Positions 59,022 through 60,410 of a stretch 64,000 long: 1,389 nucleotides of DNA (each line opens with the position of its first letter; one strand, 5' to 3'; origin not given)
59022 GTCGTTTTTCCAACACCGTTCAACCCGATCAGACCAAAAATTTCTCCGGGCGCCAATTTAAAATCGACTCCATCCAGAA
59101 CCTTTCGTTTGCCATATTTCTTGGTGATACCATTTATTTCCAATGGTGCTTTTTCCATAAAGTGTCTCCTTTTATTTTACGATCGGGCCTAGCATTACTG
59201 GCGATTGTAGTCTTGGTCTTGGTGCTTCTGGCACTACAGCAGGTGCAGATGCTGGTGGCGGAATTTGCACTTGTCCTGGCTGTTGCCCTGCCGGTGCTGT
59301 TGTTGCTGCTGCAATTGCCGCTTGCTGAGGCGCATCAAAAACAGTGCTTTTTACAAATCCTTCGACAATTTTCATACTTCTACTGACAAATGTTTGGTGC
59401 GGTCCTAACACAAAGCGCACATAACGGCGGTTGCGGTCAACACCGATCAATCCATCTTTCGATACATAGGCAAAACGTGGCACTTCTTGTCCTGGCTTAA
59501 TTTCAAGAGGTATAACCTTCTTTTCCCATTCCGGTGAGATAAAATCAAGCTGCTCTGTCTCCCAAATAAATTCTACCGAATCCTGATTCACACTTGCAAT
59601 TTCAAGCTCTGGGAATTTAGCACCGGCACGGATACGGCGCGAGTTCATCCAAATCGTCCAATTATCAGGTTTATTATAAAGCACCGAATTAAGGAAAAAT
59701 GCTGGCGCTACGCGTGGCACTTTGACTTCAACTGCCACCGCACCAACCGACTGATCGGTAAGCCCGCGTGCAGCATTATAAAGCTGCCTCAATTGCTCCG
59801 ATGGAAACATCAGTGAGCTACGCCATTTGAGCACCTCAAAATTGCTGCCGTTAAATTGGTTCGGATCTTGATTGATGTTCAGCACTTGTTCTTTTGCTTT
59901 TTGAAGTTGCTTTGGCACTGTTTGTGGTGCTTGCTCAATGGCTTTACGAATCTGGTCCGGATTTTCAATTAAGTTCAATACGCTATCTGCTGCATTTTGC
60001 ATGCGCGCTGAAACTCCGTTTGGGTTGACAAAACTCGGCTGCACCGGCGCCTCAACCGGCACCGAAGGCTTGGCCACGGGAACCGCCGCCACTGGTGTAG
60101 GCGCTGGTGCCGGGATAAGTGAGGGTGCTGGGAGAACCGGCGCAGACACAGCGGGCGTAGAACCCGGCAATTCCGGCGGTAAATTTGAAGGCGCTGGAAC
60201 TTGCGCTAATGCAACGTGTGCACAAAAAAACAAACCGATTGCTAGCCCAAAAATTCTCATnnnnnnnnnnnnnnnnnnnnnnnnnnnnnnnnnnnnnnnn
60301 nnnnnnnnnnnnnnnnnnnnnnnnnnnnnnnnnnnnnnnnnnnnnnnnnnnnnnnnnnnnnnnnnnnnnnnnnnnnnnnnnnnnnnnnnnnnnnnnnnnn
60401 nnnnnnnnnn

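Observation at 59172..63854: Atypical pilus/T2SS-like assembly-platform operon: GspF/PilC-like gene followed by three poorly recognisable bitopic/secreted partners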

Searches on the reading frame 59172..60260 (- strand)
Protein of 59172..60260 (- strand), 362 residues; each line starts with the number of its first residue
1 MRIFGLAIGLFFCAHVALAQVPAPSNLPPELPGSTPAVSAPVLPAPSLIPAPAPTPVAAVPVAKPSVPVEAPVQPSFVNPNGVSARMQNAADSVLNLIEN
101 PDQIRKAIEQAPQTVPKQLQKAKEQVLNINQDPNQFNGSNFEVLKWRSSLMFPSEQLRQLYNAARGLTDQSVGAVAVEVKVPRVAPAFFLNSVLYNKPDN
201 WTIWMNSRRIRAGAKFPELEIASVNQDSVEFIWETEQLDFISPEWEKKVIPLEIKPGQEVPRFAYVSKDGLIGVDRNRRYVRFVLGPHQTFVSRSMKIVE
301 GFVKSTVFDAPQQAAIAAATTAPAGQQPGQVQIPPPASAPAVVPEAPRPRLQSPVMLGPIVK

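Call 3: search_protein_families(library=pfam, proteins=[window:59172-60260:-], max_evalue=1)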
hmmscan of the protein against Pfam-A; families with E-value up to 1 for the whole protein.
window:59172-60260:- (362 aa): 0 families

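Call 4: search_protein_families(library=ncbifam, proteins=[window:59172-60260:-], max_evalue=1)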
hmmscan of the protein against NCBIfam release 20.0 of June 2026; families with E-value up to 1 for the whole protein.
window:59172-60260:- (362 aa): 1 family
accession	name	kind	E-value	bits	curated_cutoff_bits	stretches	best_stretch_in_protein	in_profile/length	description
NF050014.1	HpsJ_like_B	equivalog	0.27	10.9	260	1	83-135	143-197/254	hormogonium polysaccharide biosynthesis protein HpsJ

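Call 22: find_homologous_proteins(query=window:59172-60260:-, max_evalue=0.001)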
Query window:59172-60260:- (362 aa): 13 proteins with E <= 0.001 among 8000 candidates.
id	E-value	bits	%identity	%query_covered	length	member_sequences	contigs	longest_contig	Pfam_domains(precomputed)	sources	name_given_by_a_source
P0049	3.7e-192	656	100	83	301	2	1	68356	-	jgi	jgi:hypothetical protein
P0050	4.1e-142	491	68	99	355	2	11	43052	-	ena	-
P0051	1.3e-124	434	68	79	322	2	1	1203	-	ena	-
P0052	5.6e-114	399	64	74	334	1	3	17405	-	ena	-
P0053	2.2e-105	371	57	87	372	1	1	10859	-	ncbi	-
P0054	1.6e-103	364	61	74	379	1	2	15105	-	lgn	-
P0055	2.6e-102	361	56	78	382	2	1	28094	-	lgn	-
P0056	1.5e-97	345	55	96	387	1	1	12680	-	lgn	-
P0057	1.2e-89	319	55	70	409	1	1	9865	-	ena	-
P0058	1.8e-75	272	51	65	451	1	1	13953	-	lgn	-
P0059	2.9e-74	268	67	50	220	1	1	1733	-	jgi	jgi:hypothetical protein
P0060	1.3e-62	230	44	88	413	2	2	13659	-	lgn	-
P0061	6.8e-56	208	56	48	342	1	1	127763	-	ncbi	-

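Call 28: search_solved_structures(query=A3, max_evalue=10, show_alignments=2)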
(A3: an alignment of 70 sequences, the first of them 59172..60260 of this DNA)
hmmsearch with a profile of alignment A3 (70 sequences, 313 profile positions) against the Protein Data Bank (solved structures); distinct sequences matched with E-value up to 10: 11.
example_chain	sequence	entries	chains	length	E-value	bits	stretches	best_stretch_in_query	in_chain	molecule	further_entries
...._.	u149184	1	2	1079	0.0052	19.7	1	170-194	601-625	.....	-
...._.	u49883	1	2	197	0.0093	18.9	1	171-195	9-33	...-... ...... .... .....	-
8g4l_bm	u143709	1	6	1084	0.0097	18.8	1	170-194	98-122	Titin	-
8oty_A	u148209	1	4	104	0.027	17.3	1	171-242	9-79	Titin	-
4wfw_A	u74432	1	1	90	0.1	15.5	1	149-189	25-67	General secretion pathway protein B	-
5n69_G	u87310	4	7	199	1.2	11.9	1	33-124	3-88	Myosin light chain 3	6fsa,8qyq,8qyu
8qyq_D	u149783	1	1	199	1.2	11.9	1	33-124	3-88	Myosin light chain 3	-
9ot8_A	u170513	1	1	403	1.7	11.4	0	171-191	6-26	FN3con-9 - FN3con-41 fusion,Galectin-3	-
4u3h_A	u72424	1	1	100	1.7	11.4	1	170-191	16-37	FN3con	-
9ya8_L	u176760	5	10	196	1.7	11.4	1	33-124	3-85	Myosin light chain 3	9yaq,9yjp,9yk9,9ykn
6xkw_Y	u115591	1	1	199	2.6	10.8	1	15-60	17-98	Cytochrome c-type cyt cy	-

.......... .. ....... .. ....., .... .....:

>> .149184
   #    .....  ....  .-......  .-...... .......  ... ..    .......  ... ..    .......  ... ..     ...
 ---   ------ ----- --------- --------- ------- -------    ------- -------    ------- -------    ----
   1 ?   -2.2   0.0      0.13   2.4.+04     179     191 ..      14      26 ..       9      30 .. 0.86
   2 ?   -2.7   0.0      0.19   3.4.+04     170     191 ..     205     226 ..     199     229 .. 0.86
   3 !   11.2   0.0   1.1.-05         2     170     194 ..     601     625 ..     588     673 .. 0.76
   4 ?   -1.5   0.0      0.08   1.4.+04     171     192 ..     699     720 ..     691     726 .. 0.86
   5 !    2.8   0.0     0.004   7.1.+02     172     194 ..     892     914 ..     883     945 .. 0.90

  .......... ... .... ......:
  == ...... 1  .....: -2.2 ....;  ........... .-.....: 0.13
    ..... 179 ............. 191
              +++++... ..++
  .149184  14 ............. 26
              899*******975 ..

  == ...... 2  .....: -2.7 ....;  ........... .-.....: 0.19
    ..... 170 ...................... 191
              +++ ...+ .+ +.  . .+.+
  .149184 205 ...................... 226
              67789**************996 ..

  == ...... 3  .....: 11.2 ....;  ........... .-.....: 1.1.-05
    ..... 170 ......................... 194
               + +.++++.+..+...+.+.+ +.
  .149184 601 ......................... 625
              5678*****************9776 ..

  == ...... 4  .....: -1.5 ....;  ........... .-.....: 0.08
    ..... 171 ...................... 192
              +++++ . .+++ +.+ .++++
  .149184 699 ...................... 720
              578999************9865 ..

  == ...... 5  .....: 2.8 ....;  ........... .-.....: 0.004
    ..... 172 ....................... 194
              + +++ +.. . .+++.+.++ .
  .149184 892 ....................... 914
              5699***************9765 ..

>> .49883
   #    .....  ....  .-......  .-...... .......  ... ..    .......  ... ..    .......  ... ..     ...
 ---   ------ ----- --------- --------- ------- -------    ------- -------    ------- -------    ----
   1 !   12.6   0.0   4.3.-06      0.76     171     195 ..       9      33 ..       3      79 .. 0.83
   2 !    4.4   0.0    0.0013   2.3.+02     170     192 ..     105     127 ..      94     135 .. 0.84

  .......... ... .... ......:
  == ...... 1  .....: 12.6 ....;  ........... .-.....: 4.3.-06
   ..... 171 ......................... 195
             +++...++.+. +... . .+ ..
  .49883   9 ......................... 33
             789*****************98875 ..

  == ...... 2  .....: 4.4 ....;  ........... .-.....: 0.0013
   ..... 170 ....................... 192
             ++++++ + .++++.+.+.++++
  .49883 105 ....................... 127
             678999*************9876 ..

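Call 40: search_protein_families(library=pfam, alignment_id=A3, max_evalue=10)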
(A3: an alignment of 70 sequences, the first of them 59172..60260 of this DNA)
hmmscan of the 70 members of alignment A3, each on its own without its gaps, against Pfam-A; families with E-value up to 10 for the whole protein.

A. member 1, window:59172-60260:- (362 aa): 1 family
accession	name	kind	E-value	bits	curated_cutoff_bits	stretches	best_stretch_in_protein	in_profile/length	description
PF09300.15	Tecti-min-caps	-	1.1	9.8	25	1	256-297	21-62/84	Tectiviridae, minor capsid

B. families by the number of members that match (of 70 scanned): 47 families (the first 25 are shown)
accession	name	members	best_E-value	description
PF16537.11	T2SSB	10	0.0026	Type II secretion system protein B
PF21785.3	Bflower_2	4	3.1e-05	5-fold beta-flower protein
PF12396.14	DUF3659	4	0.00019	Protein of unknown function (DUF3659)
PF21784.3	Bflower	3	0.0014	4-fold beta flower protein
PF01956.21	EMC3_TMCO1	2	0.0046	Integral membrane protein EMC3/TMCO1-like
PF04625.18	DEC-1_N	2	0.038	DEC-1 protein, N-terminal region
PF15927.10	Casc1_N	2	0.046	Cancer susceptibility candidate 1 N-terminus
PF09300.15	Tecti-min-caps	2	0.2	Tectiviridae, minor capsid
PF02535.28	Zip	1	0.018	ZIP Zinc transporter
PF05324.18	Sperm_Ag_HE2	1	0.021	Sperm antigen HE2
PF01930.23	Cas_Cas4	1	0.021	Domain of unknown function DUF83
PF15983.10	DUF4767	1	0.057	Domain of unknown function (DUF4767)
PF15780.11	ASH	1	0.061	Abnormal spindle-like microcephaly-assoc'd, ASPM-SPD-2-Hydin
PF06589.16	CRA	1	0.083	Circumsporozoite-related antigen (CRA)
PF02475.24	TRM5-TYW2_MTfase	1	0.083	TRM5/TYW2 methyltransferase domain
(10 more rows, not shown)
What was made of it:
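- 59172..60260 (-): P4 (362 aa). It has a cleavable-type signal peptide with no conserved lipobox Cys, a Pro-rich linker, a conserved helix (SLMF...), a beta-rich core (about residues 185-305) and a Pro-rich tail. It is the presumed periplasmic connector, analogous to PilP / GspC-HR. Pfam T2SSB is the family hit by most members, 10 of 70, best E 0.0026 (call 40).
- On Pfam T2SSB (PF16537; GspB C-terminal HR-like domain): 10 of 70 members match at E 10 or better, best 0.0026 (call 40).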

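Call 49: predict_structure(alignment_id=A4)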
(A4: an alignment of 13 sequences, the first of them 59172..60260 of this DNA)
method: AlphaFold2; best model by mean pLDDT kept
length: 362 residues; sequences in the alignment: 13
mean_pLDDT: 47.8   pTM: 0.28
mean pLDDT of the five models: 47.8, 47.7, 44.9, 44.6, 39.2
residues with pLDDT >= 90: 0; 70-90: 50; 50-70: 94; < 50: 218
segments of 3 or more residues with pLDDT < 50: 19-50, 56-58, 72-87, 138-216, 287-362
pLDDT, mean of each block of 10 residues (from residue 1): 64 56 41 38 43 49 51 43 45 58 63 53 52 52 40 42 41 32 28 32 34 46 62 68 69 84 82 82 59 27 25 30 31 31 33 35 30
secondary structure, 60 per line:
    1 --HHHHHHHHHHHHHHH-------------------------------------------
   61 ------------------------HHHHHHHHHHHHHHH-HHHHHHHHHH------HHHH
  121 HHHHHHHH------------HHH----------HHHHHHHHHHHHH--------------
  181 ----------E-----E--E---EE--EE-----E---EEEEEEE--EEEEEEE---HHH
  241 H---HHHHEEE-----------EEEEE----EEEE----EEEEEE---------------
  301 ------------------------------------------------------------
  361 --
elements in order: H3-17 H85-99 H101-110 H117-128 H154-166 E219-225 E228-234 H238-241 H245-248 E249-251 E263-267 E272-275 E280-285
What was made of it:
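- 59172..60260 (-): The AF2 model failed, pLDDT 48 (call 49).
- Tried and rejected: Structure prediction of P4 with 13 homologues failed (pLDDT 48; call 49).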

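Call 73: find_encoding_contigs(protein=P0050, flank=10000, max_places=2)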
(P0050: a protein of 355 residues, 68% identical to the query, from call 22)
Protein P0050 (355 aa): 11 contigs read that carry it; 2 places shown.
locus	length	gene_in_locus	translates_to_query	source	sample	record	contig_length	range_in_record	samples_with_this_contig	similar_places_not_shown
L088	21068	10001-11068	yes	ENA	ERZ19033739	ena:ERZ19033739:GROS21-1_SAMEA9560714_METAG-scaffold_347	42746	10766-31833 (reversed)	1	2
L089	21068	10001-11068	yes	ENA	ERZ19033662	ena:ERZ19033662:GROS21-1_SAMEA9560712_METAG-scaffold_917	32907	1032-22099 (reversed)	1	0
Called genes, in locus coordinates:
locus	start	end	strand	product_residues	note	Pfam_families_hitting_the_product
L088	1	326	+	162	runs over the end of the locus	PF01641:SelR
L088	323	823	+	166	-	PF01625:PMSR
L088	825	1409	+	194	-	PF01625:PMSR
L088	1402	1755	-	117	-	PF12840:HTH_20 (weak), PF01022:HTH_5 (weak)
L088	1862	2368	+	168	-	PF09351:DUF1993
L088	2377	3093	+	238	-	PF00106:adh_short, PF13460:NAD_binding_10 (weak), PF13561:adh_short_C2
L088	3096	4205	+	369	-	PF00724:Oxidored_FMN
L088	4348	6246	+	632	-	PF05157:MshEN, PF00437:T2SSE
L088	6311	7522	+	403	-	PF28597:T2SSF_N, PF00482:T2SSF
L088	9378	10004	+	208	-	-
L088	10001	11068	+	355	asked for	-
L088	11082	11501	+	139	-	-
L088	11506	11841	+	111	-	-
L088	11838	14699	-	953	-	PF05170:AsmA, PF13116:YhdP (faint), PF05170:AsmA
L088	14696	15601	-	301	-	PF02219:MTHFR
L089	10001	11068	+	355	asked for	-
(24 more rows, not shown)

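Call 81: fold_search(model_id=the predicted structure, library=pdb)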
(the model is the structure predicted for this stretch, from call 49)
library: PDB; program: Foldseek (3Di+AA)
matches with E <= 10: 230; with E <= 0.001: 0
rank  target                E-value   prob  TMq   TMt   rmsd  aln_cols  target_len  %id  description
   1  9hcg_U                2.6e-01  0.05  0.08  0.19  23.3       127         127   12  Mouse mitoribosome large subunit assembly intermediate bound to NSUN4, METRF4, MRM2, GTPBP7 and MALSU1-L0R8F8-mt-ACP c (released 2025-06-18)
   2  7qh7_U                3.3e-01  0.03  0.07  0.15  23.4       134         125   15  Cryo-EM structure of the human mtLSU assembly intermediate upon MRM2 depletion - class 4 (released 2022-05-18)
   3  2bsj_A                3.8e-01  0.12  0.10  0.23   9.3        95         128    9  Native Crystal Structure of the Type III Secretion chaperone SycT from Yersinia enterocolitica (released 2005-09-20)
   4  8k2a_LW               4.9e-01  0.02  0.07  0.13  19.3       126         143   15  Cryo-EM structure of the human 55S mitoribosome with Tigecycline (released 2024-07-10)
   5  6gb2_BX               5.2e-01  0.04  0.08  0.17  20.4       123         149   14  Unique features of mammalian mitochondrial translation initiation revealed by cryo-EM. This file contains the 39S rib (released 2018-08-08)
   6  2bsh_B                5.5e-01  0.12  0.09  0.24  10.4        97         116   12  Crystal structure of the type III secretion chaperone SycT from Yersinia enterocolitica (crystal form 2) (released 2005-08-15)
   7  7oa6_A                5.5e-01  0.03  0.09  0.17  21.9       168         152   11  Pseudo-atomic model for Hsp26 residues 63 to 214. Please be advised that the target map is not of sufficient resolutio (released 2021-11-24)
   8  8oin_BB               5.9e-01  0.02  0.07  0.13  19.0       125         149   16  55S mammalian mitochondrial ribosome with mtRF1 and P-site tRNA (released 2023-06-14)
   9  6i9r_U                6.7e-01  0.03  0.08  0.17  20.1       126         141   12  Large subunit of the human mitochondrial ribosome in complex with Virginiamycin M and Quinupristin (released 2020-07-08)
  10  9hcd_U                7.2e-01  0.03  0.08  0.19  17.8       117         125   16  Mouse mitoribosome large subunit assembly intermediate (with uL16m) bound to MRM3-dimer, DDX28 and the MALSU-L0R8F8-mt (released 2025-06-11)
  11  7b28_G                7.7e-01  0.06  0.09  0.17  10.6       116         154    8  Complement inhibitor CirpA3 from Rhipicephalus pulchellus (released 2021-12-08)
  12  4v19_X                7.7e-01  0.03  0.08  0.18  24.4       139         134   14  Structure of the large subunit of the mammalian mitoribosome, part 1 of 2 (released 2014-10-08)
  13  7b28_C                9.3e-01  0.02  0.08  0.14  14.3       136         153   11  Complement inhibitor CirpA3 from Rhipicephalus pulchellus (released 2021-12-08)
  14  5j7n                  9.9e-01  0.03  0.06  0.16  19.6        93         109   13  Crystal structure of a small heat-shock protein from Xylella fastidiosa reveals a distinct high order structure (released 2017-04-12)
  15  6b1u_C                1.1e+00  0.02  0.07  0.06  16.3       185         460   14  Structure of full-length human AMPK (a2b1g1) in complex with a small molecule activator SC4 (released 2018-04-25)
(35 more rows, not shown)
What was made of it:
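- The structure prediction failed (calls 49, 81).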
